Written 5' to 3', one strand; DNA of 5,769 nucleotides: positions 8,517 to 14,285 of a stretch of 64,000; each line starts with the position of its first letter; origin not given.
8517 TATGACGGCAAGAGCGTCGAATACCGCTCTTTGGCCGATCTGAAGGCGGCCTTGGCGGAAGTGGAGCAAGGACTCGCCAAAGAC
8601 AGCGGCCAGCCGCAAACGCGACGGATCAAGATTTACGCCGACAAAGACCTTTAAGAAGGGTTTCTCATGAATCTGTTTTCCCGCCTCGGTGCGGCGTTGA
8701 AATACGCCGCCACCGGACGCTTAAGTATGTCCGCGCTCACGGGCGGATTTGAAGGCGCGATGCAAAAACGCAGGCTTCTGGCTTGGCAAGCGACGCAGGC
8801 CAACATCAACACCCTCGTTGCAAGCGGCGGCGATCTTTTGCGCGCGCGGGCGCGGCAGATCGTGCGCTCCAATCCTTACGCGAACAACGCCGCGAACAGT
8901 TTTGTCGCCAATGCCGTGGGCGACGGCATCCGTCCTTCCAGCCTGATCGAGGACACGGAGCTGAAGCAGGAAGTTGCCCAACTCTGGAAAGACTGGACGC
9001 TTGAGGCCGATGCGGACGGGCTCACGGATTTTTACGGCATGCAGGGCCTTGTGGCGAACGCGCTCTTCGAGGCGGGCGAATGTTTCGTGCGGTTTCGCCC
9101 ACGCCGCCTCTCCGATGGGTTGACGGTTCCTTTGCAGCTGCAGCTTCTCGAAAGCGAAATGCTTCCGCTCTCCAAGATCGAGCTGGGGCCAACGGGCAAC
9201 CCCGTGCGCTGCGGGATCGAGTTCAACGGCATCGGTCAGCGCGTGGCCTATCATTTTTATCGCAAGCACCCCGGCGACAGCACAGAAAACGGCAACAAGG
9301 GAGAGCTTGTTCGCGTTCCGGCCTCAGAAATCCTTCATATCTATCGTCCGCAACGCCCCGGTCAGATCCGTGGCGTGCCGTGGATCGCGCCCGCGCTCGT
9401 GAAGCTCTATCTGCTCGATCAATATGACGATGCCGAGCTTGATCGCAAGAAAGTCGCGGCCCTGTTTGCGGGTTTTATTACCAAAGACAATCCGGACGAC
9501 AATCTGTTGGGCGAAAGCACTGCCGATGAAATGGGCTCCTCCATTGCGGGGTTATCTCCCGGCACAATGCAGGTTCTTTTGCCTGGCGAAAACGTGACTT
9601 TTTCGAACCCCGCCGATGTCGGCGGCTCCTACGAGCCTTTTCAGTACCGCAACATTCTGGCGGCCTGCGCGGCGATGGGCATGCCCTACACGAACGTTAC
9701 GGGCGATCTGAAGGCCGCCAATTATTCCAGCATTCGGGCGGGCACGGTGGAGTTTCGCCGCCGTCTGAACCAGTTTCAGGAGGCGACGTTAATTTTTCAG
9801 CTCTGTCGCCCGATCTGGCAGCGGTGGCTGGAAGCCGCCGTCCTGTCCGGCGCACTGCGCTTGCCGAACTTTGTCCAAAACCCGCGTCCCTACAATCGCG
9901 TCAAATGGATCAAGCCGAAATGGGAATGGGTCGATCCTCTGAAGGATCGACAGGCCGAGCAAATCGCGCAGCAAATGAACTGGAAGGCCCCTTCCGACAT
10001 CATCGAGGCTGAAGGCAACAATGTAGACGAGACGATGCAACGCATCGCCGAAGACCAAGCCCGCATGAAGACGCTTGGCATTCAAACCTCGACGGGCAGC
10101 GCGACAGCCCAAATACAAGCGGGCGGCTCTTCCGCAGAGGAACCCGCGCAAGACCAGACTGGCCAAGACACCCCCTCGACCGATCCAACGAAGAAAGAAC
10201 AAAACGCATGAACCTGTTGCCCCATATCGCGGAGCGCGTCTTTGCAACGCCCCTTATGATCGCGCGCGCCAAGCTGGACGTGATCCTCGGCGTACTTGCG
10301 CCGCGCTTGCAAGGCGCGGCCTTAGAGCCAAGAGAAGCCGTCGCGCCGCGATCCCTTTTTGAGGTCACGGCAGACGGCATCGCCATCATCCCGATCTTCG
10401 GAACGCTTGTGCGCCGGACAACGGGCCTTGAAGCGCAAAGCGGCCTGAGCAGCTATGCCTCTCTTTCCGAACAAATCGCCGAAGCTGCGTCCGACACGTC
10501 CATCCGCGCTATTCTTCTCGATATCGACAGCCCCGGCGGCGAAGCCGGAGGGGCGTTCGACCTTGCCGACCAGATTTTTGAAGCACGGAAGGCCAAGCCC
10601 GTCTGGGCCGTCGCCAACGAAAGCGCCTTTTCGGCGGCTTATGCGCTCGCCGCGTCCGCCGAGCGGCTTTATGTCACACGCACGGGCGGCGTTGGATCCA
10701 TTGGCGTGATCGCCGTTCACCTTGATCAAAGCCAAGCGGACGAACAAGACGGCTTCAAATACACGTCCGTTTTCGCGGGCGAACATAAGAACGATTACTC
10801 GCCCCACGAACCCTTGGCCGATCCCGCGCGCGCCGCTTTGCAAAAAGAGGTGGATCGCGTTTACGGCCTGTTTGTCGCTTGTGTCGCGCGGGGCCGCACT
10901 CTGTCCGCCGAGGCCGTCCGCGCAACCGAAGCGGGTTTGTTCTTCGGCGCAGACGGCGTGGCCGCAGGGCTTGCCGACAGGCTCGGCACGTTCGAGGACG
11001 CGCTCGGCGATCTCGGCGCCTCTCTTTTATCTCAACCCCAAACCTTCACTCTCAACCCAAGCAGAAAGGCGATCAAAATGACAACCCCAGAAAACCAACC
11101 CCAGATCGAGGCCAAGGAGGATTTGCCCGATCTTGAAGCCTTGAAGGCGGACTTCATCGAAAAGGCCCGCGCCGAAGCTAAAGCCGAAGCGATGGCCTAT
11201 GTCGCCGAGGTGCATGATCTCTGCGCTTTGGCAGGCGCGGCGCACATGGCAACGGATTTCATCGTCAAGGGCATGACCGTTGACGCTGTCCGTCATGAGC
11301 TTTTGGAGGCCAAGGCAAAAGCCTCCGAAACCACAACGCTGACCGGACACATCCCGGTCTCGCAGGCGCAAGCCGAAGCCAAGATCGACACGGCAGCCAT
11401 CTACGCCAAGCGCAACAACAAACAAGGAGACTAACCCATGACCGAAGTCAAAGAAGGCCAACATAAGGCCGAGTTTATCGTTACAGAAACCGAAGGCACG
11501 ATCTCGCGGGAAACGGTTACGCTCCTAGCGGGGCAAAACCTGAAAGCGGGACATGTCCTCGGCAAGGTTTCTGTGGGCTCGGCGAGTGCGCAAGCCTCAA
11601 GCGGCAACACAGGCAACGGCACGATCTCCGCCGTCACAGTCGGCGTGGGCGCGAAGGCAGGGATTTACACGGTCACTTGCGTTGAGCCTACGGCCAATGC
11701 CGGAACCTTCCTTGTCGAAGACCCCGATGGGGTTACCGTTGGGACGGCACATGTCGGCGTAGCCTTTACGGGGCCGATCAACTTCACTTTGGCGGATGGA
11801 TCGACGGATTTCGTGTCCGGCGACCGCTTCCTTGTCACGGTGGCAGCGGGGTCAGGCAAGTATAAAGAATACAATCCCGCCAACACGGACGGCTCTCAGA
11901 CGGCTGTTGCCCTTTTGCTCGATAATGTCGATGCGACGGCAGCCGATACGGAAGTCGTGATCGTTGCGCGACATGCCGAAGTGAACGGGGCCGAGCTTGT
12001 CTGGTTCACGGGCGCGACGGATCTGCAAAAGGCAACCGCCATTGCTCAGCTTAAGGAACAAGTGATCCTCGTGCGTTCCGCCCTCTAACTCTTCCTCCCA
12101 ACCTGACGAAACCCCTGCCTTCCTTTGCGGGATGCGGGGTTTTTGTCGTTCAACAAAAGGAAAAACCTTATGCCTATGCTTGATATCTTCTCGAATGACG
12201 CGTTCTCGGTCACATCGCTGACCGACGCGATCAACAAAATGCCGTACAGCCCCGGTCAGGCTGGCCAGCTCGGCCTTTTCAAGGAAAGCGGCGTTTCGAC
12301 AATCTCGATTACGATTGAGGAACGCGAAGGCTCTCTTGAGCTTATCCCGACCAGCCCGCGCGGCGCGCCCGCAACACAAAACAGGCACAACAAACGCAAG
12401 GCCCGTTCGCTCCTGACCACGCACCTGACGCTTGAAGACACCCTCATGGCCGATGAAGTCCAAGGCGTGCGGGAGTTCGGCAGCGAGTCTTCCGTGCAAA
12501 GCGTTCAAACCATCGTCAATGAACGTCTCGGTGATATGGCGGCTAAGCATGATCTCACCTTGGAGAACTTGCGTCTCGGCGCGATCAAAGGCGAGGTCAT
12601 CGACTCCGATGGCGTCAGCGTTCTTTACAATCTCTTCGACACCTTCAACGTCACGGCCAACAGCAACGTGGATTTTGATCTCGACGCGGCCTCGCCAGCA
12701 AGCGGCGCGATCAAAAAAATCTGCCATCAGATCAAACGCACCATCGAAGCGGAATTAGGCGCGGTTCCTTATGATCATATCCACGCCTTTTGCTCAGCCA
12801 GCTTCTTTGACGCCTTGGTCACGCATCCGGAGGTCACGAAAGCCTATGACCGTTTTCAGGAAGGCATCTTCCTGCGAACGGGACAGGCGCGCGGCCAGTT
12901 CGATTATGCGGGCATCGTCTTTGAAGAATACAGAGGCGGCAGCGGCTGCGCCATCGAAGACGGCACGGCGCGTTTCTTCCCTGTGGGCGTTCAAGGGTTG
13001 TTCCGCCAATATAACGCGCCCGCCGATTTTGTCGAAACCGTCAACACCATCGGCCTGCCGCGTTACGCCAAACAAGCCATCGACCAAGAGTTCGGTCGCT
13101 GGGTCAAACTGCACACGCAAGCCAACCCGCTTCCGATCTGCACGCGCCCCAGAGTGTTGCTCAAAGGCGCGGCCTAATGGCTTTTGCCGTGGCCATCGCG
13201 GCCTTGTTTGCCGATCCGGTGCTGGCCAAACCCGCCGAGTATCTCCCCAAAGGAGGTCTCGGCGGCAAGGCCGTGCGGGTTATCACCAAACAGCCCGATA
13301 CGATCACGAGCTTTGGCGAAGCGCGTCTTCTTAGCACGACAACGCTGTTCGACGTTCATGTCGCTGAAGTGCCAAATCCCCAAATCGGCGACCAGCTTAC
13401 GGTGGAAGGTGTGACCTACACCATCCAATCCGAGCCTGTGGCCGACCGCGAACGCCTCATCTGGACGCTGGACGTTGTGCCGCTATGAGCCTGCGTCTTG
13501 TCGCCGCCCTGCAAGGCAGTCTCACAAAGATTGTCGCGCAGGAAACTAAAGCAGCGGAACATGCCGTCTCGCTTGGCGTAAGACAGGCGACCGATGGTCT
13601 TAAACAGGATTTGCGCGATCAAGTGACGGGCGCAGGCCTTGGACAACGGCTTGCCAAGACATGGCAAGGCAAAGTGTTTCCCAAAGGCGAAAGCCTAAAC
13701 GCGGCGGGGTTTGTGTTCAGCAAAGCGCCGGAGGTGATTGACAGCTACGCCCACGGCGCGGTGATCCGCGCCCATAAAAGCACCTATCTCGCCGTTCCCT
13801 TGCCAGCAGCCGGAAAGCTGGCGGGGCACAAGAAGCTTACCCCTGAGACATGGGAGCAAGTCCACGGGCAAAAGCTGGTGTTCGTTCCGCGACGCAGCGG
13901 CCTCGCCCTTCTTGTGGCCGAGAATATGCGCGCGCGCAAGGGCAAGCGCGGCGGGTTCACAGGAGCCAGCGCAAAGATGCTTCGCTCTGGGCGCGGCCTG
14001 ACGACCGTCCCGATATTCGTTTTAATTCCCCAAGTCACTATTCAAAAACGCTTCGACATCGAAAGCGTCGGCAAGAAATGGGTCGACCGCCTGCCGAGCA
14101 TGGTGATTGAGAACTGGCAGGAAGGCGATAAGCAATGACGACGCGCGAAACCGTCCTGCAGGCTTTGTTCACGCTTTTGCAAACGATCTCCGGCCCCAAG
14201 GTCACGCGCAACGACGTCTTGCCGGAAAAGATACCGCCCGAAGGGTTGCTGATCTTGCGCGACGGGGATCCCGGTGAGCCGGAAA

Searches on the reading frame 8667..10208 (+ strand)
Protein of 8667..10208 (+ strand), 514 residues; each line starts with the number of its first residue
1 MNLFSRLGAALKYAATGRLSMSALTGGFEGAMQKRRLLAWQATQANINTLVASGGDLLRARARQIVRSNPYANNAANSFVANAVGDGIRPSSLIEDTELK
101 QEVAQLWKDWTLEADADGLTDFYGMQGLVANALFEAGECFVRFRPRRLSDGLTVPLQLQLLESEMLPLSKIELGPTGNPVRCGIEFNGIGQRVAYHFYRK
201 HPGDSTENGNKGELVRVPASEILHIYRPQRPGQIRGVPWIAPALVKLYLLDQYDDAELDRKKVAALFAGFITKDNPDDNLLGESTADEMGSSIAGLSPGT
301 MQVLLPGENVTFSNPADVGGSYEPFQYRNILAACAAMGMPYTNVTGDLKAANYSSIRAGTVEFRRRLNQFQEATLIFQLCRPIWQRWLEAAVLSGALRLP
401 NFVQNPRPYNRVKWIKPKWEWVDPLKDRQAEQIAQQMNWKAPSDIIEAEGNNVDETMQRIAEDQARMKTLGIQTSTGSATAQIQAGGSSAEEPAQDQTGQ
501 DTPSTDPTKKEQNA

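Call 56: search_protein_families(library=pfam, max_evalue=0.01, proteins=[window:8667-10208:+])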
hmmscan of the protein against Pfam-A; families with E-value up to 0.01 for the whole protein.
window:8667-10208:+ (514 aa): 1 family
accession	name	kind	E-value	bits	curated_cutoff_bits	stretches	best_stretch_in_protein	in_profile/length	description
PF05136.18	Phage_portal_2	-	1.3e-110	370.4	32.9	1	34-371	2-354/354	Phage portal protein, lambda family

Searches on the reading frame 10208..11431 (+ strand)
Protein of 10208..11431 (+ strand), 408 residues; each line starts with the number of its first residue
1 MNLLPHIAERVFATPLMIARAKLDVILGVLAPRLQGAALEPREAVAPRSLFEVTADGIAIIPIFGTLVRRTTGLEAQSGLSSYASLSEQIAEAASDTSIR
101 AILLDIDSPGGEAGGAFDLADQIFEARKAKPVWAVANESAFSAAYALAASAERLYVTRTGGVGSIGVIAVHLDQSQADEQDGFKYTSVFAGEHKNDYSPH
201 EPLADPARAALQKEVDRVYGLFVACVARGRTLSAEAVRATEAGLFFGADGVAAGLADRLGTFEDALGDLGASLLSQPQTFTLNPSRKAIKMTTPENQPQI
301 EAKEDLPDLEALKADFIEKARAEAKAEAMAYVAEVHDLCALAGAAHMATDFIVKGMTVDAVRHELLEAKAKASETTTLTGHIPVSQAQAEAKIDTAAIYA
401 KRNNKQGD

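Call 56: search_protein_families(library=pfam, max_evalue=0.01, proteins=[window:10208-11431:+])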
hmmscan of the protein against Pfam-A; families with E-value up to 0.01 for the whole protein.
window:10208-11431:+ (408 aa): 2 families
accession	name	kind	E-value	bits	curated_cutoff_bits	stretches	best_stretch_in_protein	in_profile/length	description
PF01343.23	Peptidase_S49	-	6.3e-31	107.9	24.9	1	127-267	4-145/154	Peptidase family S49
PF25145.1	NfeD1b_N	-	5.5e-09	36.3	40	1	78-179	13-107/189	NfeD1b, N-terminal domain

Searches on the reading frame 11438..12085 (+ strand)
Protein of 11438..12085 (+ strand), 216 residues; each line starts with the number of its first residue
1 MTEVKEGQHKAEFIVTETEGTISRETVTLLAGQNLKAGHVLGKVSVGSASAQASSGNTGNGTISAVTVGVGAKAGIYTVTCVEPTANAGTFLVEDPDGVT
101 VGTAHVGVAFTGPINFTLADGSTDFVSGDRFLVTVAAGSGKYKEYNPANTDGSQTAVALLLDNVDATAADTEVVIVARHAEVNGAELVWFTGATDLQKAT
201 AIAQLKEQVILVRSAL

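Call 6: search_protein_families(library=pfam, max_evalue=0.1, proteins=[window:11438-12085:+])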
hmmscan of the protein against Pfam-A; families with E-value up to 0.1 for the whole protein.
window:11438-12085:+ (216 aa): 1 family
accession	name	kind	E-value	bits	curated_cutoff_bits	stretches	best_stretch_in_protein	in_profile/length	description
PF02924.19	HDPD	-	2e-32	112.2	29.1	1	5-208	3-114/116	Bacteriophage lambda head decoration protein D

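Call 7: search_protein_families(library=phrogs, max_evalue=0.01, proteins=[window:11438-12085:+])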
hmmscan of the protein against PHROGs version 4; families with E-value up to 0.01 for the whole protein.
window:11438-12085:+ (216 aa): 2 families
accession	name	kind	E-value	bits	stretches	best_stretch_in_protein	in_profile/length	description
phrog_49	-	head and packaging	3.7e-20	73.3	1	5-215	9-139/147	head decoration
phrog_3583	-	head and packaging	0.00012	22.5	1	138-187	64-115/155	head decoration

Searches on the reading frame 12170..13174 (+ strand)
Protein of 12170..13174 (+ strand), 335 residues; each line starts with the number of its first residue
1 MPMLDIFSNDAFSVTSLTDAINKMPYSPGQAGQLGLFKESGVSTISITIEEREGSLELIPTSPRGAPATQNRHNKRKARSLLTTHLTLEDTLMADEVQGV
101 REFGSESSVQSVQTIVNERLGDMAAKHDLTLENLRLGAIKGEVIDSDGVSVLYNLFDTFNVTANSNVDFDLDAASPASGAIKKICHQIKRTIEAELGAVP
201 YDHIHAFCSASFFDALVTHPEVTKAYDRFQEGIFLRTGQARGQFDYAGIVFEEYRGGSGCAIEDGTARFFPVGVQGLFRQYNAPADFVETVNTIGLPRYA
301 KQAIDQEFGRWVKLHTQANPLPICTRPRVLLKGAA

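Call 6: search_protein_families(library=pfam, max_evalue=0.1, proteins=[window:12170-13174:+])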
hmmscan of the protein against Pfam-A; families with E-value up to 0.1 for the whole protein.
window:12170-13174:+ (335 aa): 1 family
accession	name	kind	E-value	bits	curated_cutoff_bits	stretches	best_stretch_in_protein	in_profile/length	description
PF03864.22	Phage_cap_E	-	3.6e-96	322.5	22.9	1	13-333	1-327/329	Phage major capsid protein E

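Call 7: search_protein_families(library=phrogs, max_evalue=0.01, proteins=[window:12170-13174:+])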
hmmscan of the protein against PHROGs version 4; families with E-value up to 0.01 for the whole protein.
window:12170-13174:+ (335 aa): 1 family
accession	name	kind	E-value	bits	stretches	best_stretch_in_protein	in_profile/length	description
phrog_29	-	head and packaging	3.9e-54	185.5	1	2-331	19-354/439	major head protein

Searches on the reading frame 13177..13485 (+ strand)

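Call 6: search_protein_families(library=pfam, max_evalue=0.1, proteins=[window:13177-13485:+])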
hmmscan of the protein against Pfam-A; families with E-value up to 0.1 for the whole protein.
window:13177-13485:+ (103 aa): 1 family
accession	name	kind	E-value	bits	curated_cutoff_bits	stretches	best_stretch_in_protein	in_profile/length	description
PF05354.17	Phage_attach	-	1.5e-23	83.7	26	1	2-99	3-98/99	Phage Head-Tail Attachment protein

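Call 7: search_protein_families(library=phrogs, max_evalue=0.01, proteins=[window:13177-13485:+])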
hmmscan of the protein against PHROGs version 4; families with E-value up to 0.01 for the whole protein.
window:13177-13485:+ (103 aa): 3 families
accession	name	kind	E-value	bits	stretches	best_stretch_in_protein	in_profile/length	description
phrog_7787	-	unknown function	8.9e-30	103.7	1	1-102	2-101/102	-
phrog_82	-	connector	4.9e-05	24.2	1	15-84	21-89/118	head closure Hc1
phrog_12637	-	unknown function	0.0025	18.6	1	11-84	92-163/183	-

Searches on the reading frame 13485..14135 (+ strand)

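Call 6: search_protein_families(library=pfam, max_evalue=0.1, proteins=[window:13485-14135:+])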
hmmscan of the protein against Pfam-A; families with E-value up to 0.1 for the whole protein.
window:13485-14135:+ (217 aa): 1 family
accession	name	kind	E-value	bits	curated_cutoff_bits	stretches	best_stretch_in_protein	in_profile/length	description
PF20039.4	DUF6441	-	4.7e-52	177.2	27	1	10-213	13-214/215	Family of unknown function (DUF6441)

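Call 7: search_protein_families(library=phrogs, max_evalue=0.01, proteins=[window:13485-14135:+])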
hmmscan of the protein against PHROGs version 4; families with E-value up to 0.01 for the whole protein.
window:13485-14135:+ (217 aa): 1 family
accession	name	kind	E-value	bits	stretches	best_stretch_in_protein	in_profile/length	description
phrog_6367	-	unknown function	4.4e-61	207.6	1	4-213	2-216/217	-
